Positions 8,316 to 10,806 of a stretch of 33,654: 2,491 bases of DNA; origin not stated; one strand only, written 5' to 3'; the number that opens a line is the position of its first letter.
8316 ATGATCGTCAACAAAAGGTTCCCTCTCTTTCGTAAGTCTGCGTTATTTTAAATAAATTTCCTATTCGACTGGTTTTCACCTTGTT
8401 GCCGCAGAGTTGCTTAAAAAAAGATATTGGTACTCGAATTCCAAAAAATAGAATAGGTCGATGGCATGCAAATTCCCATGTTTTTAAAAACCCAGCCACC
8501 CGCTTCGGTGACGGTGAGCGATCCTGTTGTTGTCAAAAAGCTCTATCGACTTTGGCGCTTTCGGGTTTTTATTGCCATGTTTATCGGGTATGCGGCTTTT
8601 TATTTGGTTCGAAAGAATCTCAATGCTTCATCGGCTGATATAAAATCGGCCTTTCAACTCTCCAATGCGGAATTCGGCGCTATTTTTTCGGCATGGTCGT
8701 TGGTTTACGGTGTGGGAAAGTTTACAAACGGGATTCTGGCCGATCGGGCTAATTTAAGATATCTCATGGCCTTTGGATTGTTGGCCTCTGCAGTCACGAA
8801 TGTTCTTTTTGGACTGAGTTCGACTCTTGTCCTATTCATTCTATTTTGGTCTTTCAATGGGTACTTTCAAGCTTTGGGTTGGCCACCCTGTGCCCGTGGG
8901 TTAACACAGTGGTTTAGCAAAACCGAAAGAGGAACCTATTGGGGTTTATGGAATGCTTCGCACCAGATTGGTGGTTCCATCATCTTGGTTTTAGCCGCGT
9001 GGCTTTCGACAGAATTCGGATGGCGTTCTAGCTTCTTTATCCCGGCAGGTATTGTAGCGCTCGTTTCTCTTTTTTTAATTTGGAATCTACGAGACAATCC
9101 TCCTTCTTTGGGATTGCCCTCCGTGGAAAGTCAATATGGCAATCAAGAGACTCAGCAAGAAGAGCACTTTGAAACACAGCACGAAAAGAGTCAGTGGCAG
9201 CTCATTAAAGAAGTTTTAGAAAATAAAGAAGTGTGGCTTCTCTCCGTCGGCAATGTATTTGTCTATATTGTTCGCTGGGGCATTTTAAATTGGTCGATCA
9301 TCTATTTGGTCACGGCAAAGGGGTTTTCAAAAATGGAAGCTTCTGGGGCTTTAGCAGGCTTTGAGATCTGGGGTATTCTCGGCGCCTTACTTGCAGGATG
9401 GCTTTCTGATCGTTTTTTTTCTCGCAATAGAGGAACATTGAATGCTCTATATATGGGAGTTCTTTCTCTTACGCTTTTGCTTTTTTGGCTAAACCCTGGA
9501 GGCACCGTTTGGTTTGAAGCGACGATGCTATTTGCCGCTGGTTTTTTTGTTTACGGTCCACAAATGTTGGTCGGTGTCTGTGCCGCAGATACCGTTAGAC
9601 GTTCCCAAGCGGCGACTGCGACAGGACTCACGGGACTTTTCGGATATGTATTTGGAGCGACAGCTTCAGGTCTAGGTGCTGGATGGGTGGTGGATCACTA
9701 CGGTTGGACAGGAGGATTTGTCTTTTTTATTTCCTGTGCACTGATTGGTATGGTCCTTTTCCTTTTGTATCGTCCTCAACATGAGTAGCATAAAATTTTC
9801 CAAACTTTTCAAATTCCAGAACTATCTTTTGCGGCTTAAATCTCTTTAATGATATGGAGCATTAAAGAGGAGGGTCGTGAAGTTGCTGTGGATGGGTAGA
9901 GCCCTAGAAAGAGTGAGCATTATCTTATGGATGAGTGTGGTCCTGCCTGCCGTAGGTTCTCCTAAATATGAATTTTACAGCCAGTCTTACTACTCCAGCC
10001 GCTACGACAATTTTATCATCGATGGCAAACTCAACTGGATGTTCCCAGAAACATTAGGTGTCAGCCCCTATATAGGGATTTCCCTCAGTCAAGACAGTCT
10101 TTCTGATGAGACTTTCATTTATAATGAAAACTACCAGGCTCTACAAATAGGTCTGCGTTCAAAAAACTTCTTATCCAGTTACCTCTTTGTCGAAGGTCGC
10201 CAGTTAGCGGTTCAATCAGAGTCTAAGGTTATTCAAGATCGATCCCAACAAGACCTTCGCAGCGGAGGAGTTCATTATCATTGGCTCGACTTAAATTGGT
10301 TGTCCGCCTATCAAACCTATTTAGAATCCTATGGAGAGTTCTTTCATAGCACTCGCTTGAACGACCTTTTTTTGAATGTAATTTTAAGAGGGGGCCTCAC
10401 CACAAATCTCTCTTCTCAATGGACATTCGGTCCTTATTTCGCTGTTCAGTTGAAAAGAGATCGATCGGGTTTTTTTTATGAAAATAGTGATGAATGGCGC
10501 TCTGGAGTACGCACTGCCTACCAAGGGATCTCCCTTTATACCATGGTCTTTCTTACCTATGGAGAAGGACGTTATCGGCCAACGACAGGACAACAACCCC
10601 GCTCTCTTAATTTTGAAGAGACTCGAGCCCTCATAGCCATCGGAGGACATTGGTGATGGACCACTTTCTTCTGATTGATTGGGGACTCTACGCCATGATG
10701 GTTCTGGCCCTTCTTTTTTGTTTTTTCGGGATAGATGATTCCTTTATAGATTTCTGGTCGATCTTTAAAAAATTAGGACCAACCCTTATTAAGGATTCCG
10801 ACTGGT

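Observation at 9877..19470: Candidate undescribed synthase-dependent exopolysaccharide system built around an NfrB-type synthase and WecB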

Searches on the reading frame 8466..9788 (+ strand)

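Call 58: search_protein_families(library=pfam, proteins=[window:8466-9788:+], max_evalue=0.001)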
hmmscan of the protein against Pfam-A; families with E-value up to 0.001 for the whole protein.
window:8466-9788:+ (440 aa): 1 family
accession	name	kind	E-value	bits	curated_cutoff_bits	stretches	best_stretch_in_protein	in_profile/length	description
PF07690.21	MFS_1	-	7.1e-53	180.2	33.4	1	38-399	1-345/347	Major Facilitator Superfamily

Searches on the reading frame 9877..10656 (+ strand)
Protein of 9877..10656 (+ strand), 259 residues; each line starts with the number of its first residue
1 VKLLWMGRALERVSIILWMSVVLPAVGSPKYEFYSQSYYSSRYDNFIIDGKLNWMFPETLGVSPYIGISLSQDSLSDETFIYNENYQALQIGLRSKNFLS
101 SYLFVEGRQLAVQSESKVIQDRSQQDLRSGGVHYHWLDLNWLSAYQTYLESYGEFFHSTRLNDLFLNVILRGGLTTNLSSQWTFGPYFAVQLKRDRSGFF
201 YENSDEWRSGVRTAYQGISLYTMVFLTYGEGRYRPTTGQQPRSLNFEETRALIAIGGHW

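Call 4: search_protein_families(library=pfam, proteins=[window:9877-10656:+], max_evalue=0.1)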
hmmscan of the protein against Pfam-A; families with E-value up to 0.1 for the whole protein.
window:9877-10656:+ (259 aa): 0 families

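Call 5: search_protein_families(library=ncbifam, proteins=[window:9877-10656:+], max_evalue=0.1)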
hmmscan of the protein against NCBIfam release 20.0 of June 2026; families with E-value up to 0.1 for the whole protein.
window:9877-10656:+ (259 aa): 0 families

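Call 27: search_protein_families(library=pfam, alignment_id=A2, max_evalue=1)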
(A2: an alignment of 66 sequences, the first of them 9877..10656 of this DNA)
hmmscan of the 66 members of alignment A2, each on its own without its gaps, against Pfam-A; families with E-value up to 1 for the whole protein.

A. member 1, window:9877-10656:+ (259 aa): 0 families

B. families by the number of members that match (of 66 scanned): 11 families
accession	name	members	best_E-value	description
PF03797.25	Autotransporter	1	0.019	Autotransporter beta-domain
PF22816.2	CatAgl_D2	1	0.03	Alpha-1,3-glucanase catalytic domain D2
PF02707.21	MOSP_N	1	0.036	Major Outer Sheath Protein N-terminal region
PF20480.3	DUF6720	1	0.042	Family of unknown function (DUF6720)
PF01364.23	Peptidase_C25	1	0.053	Peptidase family C25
PF12099.14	DUF3575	1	0.083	Protein of unknown function (DUF3575)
PF05227.19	CHASE3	1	0.091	CHASE3 domain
PF24948.1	Citrate_synth_N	1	0.091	ATP-citrate synthase ATP-grasp domain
PF02613.20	Nitrate_red_del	1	0.11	Nitrate reductase delta subunit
PF22327.2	Nudt16-like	1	0.14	U8 snoRNA-decapping enzyme-like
PF03953.22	Tubulin_C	1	0.18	Tubulin C-terminal domain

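Call 28: search_solved_structures(query=A2, max_evalue=1)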
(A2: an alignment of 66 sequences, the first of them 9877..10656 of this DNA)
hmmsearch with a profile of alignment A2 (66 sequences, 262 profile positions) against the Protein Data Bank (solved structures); distinct sequences matched with E-value up to 1: 3.
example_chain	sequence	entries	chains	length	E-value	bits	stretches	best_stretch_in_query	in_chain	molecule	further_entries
6x9z_A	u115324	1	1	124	0.0058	19.4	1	68-124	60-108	Transmembrane beta-barrels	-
4rlc_A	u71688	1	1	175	0.26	14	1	59-135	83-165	Outer membrane porin F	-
6x1k_A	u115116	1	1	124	0.54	13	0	83-124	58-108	De novo designed transmembrane beta-barrel TMB2.3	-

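Call 29: find_homologous_proteins(query=window:9877-10656:+, max_evalue=0.001)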
Query window:9877-10656:+ (259 aa): 1 proteins with E <= 0.001 among 272 candidates.
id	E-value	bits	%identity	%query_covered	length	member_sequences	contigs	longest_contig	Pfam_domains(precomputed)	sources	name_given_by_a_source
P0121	8.7e-170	581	100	100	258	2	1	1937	-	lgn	-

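Call 30: find_homologous_proteins(query=A2, max_evalue=0.00001)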
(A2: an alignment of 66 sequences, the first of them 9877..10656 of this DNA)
Query A2 (66 sequences) (259 aa, profile of the alignment): 15 proteins with E <= 0.00001 among 3619 candidates.
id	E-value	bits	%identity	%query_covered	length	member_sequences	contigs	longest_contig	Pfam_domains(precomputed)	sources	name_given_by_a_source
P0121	8.7e-47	178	100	100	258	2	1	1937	-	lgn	-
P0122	3.7e-44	169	-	-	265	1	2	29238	-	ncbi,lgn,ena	-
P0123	5.9e-40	156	-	-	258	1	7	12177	-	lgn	-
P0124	2.5e-38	150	-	-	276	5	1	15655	-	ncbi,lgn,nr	ncbi:MAG: hypothetical protein K0R29_2022 [Pseudobdellovibrio sp.]|nr:hypothetical protein [Pseudobd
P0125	2.7e-38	150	-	-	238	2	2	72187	-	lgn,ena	-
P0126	3.2e-38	150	-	-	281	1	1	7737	-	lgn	-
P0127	7.5e-38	149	-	-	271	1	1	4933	-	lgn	-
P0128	9.6e-36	142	-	-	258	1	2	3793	-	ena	-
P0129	1.6e-35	141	35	8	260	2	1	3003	-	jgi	jgi:hypothetical protein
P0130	6.5e-34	136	-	-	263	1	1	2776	-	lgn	-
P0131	1.2e-33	135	50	5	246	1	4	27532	-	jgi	jgi:hypothetical protein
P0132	1.8e-32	131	41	7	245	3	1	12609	-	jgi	jgi:hypothetical protein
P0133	1.0e-31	129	28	29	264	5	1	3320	-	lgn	-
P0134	9.5e-31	125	26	25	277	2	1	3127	-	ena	-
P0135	4.1e-29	120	-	-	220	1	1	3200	-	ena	-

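Call 48: predict_structure(alignment_id=A3)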
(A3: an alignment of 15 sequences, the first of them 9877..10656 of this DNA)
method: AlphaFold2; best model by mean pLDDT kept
length: 259 residues; sequences in the alignment: 15
mean_pLDDT: 46.4   pTM: 0.34
mean pLDDT of the five models: 46.4, 46.0, 45.0, 43.2, 40.0
residues with pLDDT >= 90: 0; 70-90: 17; 50-70: 54; < 50: 188
segments of 3 or more residues with pLDDT < 50: 24-43, 50-93, 97-110, 114-131, 153-155, 160-168, 172-177, 180-182, 194-204, 215-259
pLDDT, mean of each block of 10 residues (from residue 1): 78 81 47 38 49 39 27 27 41 46 46 45 44 53 51 49 46 48 52 45 47 49 44 44 38 30
secondary structure, 60 per line:
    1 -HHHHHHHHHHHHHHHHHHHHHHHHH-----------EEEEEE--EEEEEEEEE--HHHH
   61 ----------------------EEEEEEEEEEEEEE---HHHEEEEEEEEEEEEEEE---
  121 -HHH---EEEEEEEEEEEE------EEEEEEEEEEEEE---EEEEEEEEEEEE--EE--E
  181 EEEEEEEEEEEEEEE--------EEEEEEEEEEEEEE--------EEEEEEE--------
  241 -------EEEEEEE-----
elements in order: H2-26 E38-43 E46-54 H57-60 E83-96 E103-117 E128-139 E146-158 E162-173 E180-195 E204-217 E226-232 E248-254
